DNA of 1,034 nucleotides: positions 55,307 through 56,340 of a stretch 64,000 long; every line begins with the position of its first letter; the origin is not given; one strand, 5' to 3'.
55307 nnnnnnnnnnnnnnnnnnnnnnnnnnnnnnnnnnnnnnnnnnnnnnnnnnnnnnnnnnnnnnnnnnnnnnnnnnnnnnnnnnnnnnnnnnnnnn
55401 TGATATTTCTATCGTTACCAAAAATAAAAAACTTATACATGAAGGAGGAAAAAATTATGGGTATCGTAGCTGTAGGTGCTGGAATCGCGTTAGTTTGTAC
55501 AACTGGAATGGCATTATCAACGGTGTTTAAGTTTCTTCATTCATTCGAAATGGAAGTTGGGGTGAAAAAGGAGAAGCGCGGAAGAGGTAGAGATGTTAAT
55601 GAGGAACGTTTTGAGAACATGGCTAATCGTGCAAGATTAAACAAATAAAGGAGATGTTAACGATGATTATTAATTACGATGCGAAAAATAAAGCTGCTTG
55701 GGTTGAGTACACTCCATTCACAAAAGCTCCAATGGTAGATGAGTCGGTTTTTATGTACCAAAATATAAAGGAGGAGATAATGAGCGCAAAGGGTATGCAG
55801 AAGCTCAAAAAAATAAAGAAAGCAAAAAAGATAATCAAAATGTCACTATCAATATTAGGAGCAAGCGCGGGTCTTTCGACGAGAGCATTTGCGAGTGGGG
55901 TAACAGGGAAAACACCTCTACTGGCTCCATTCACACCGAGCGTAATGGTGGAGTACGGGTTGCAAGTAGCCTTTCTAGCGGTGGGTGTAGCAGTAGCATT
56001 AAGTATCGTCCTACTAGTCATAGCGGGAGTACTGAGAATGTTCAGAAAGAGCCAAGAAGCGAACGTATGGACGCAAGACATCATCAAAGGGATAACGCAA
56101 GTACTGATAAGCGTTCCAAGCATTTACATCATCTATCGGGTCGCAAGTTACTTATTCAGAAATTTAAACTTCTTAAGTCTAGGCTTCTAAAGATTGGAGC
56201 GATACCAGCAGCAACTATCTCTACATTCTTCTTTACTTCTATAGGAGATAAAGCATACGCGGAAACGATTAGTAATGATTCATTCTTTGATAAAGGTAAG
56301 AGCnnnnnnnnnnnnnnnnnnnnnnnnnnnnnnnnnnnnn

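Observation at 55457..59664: Candidate phage-encoded membrane DNA-translocation module: small TM proteins, a polytopic membrane protein and a soluble FtsK/SpoIIIE-like motor with a gamma-type wHTH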

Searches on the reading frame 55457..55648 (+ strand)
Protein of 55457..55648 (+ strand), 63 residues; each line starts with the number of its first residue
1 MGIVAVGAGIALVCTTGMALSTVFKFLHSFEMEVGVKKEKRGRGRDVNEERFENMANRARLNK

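Call 3: search_protein_families(library=pfam, proteins=[window:55457-55648:+], max_evalue=0.01)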
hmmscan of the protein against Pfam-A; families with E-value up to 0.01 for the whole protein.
window:55457-55648:+ (63 aa): 1 family
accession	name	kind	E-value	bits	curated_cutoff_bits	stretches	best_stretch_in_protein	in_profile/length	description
PF24126.1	DUF7394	-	9e-13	48.8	27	1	2-62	3-63/65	Family of unknown function (DUF7394)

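Call 4: search_protein_families(library=phrogs, proteins=[window:55457-55648:+], max_evalue=0.01)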
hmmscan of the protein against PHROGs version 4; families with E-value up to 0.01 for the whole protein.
window:55457-55648:+ (63 aa): 1 family
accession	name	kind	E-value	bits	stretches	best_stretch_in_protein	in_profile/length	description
phrog_3796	-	unknown function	3.5e-29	101.7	1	1-63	1-65/65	-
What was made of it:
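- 55457..55648 (+): g1: 63-aa bitopic membrane protein (Gly-rich N-terminal TM, basic tail), DUF7394. Pfam DUF7394 9e-13; phrog_3796 3.5e-29 (calls 3, 4).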

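Call 52: search_protein_families(library=ncbifam, proteins=[window:55457-55648:+], max_evalue=1)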
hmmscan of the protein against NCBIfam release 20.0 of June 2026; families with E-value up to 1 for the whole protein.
window:55457-55648:+ (63 aa): 0 families

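Call 100: search_protein_families(library=padloc, proteins=[window:55457-55648:+], max_evalue=0.001)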
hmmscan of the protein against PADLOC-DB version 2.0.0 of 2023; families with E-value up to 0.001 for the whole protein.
window:55457-55648:+ (63 aa): 0 families

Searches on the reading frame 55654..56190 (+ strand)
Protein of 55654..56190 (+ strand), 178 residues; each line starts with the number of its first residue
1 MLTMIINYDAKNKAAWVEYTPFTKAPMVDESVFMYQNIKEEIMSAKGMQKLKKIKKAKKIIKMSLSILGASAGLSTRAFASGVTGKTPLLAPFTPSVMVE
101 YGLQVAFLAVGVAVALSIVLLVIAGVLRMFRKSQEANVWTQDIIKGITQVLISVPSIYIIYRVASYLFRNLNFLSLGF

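Call 3: search_protein_families(library=pfam, proteins=[window:55654-56190:+], max_evalue=0.01)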
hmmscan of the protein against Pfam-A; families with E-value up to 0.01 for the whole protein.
window:55654-56190:+ (178 aa): 0 families

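Call 4: search_protein_families(library=phrogs, proteins=[window:55654-56190:+], max_evalue=0.01)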
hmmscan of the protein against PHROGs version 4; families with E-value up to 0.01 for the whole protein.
window:55654-56190:+ (178 aa): 1 family
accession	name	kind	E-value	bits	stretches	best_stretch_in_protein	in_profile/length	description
phrog_3528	-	unknown function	2.4e-80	269.5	1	4-178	1-179/179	-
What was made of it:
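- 55663..56190 (+): g2: 175-aa precursor with a long leader, a conserved AxA cleavage-like site, then two hydrophobic helices joined by a basic loop (RMxRK). This is VirB2/TrbC-pilin-like topology. phrog_3528 2.4e-80 (call 4).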

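Call 19: search_protein_families(library=pfam, proteins=[window:55663-56190:+], max_evalue=10)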
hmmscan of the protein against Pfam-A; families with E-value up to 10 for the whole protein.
window:55663-56190:+ (175 aa): 1 family
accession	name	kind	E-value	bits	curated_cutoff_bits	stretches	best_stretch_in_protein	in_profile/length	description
PF18895.5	T4SS_pilin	-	2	9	26.6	1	102-144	12-55/71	Type IV secretion system pilin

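Call 52: search_protein_families(library=ncbifam, proteins=[window:55663-56190:+], max_evalue=1)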
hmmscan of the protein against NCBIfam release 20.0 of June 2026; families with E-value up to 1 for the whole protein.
window:55663-56190:+ (175 aa): 1 family
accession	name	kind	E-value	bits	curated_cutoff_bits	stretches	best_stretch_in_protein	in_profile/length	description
NF009318.0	PRK12674.2-3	equivalog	0.048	14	97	1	107-165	38-89/102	Na+/H+ antiporter subunit G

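Call 62: search_solved_structures(query=A7, max_evalue=10, show_alignments=3)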
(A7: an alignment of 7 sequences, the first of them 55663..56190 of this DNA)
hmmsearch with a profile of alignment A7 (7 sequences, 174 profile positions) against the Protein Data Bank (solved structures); distinct sequences matched with E-value up to 10: 11.
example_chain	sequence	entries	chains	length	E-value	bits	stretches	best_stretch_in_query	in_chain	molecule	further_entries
7qh7_V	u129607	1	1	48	0.13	15.6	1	21-59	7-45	39S ribosomal protein L24, mitochondrial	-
7wu5_R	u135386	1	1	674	0.36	14.2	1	71-133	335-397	Adhesion G-protein coupled receptor F1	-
9u82_A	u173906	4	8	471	1.4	12.3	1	68-119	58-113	PTS galactitol transporter subunit IIC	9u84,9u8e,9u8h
9f5x_2B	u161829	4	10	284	1.8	12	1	49-162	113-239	Cytochrome c oxidase polypeptide II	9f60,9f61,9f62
4v7h_BX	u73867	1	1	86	1.9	11.9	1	20-85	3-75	60S ribosomal protein L35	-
8glt_1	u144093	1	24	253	1.9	11.9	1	36-97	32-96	C2-chlorophyll-comp_O32-15_ctermHis, polyalanine model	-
6nu2_V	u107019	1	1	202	2.2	11.7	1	21-59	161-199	39S ribosomal protein L24, mitochondrial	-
6q45_H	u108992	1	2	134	2.5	11.5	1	31-67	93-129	ATP synthase epsilon chain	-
7uni_A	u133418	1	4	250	4.2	10.7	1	35-120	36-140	SP2-ZnPPaM designed chlorophyll dimer protein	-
7unh_A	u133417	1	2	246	4.4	10.7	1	35-119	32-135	SP2 designed chlorophyll dimer protein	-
6kac_X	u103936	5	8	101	6.1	10.2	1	60-116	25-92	4.1 kDa photosystem II subunit | Uncharacterized protein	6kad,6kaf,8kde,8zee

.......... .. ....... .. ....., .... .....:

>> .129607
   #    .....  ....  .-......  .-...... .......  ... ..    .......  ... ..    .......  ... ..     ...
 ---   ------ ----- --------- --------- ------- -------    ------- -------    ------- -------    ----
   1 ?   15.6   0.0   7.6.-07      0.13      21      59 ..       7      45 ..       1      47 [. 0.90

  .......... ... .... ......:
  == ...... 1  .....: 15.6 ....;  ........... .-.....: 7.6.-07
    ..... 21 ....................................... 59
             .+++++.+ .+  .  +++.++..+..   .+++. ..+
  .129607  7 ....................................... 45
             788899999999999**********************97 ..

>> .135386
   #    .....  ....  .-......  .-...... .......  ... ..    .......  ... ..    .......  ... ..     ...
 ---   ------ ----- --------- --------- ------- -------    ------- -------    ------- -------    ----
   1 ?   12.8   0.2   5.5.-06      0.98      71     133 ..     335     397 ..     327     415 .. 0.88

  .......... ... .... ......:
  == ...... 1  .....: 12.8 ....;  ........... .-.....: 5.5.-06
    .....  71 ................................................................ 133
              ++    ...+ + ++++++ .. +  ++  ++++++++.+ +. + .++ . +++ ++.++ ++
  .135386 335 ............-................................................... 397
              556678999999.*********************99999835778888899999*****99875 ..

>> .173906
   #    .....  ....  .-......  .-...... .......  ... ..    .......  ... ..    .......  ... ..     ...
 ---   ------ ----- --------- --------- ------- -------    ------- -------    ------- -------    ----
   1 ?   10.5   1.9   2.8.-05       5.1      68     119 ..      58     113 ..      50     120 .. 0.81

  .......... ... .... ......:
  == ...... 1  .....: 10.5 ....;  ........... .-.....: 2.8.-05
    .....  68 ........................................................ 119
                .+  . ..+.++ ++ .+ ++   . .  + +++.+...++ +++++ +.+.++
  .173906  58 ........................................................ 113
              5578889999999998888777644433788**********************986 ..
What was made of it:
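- Tried and rejected: The g2 profile against PDB gave only noise (call 62).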

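Call 63: search_protein_families(library=pfam, alignment_id=A7, max_evalue=10)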
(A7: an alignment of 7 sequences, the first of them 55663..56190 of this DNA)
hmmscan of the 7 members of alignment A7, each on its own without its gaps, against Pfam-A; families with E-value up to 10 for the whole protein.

A. member 1, window:55663-56190:+ (175 aa): 1 family
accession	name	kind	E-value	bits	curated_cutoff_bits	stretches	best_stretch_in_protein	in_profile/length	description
PF18895.5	T4SS_pilin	-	2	9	26.6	1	102-144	12-55/71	Type IV secretion system pilin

B. families by the number of members that match (of 7 scanned): 13 families
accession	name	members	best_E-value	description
PF04956.18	TrbC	1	0.0028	TrbC/VIRB2 pilin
PF02673.24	BacA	1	0.0043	Bacitracin resistance protein BacA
PF12725.13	DUF3810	1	0.0074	Protein of unknown function (DUF3810)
PF20479.3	TMEM128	1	0.017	TMEM128 protein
PF13197.11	DUF4013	1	0.023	Protein of unknown function (DUF4013)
PF24007.1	DUF7321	1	0.068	Domain of unknown function (DUF7321)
PF19337.4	BAMBI_C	1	0.091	BMP and activin membrane-bound inhibitor homolog C-terminus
PF15047.11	DUF4533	1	0.098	Protein of unknown function (DUF4533)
PF00122.25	E1-E2_ATPase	1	0.2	E1-E2 ATPase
PF20990.2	DUF2207_C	1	0.25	Predicted membrane protein (DUF2207) C-terminal domain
PF01618.21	MotA_ExbB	1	0.39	MotA/TolQ/ExbB proton channel family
PF18895.5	T4SS_pilin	1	2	Type IV secretion system pilin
PF15938.10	DUF4750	1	4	Domain of unknown function (DUF4750)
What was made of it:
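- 55663..56190 (+): Across the seven homologues scanned, the lowest-E Pfam hit is TrbC/VirB2 pilin, E 0.0028, in one homologue; the window copy gives T4SS_pilin at E 2 only (calls 19, 63).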

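Call 100: search_protein_families(library=padloc, proteins=[window:55663-56190:+], max_evalue=0.001)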
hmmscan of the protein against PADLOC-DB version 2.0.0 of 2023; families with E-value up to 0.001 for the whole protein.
window:55663-56190:+ (175 aa): 0 families
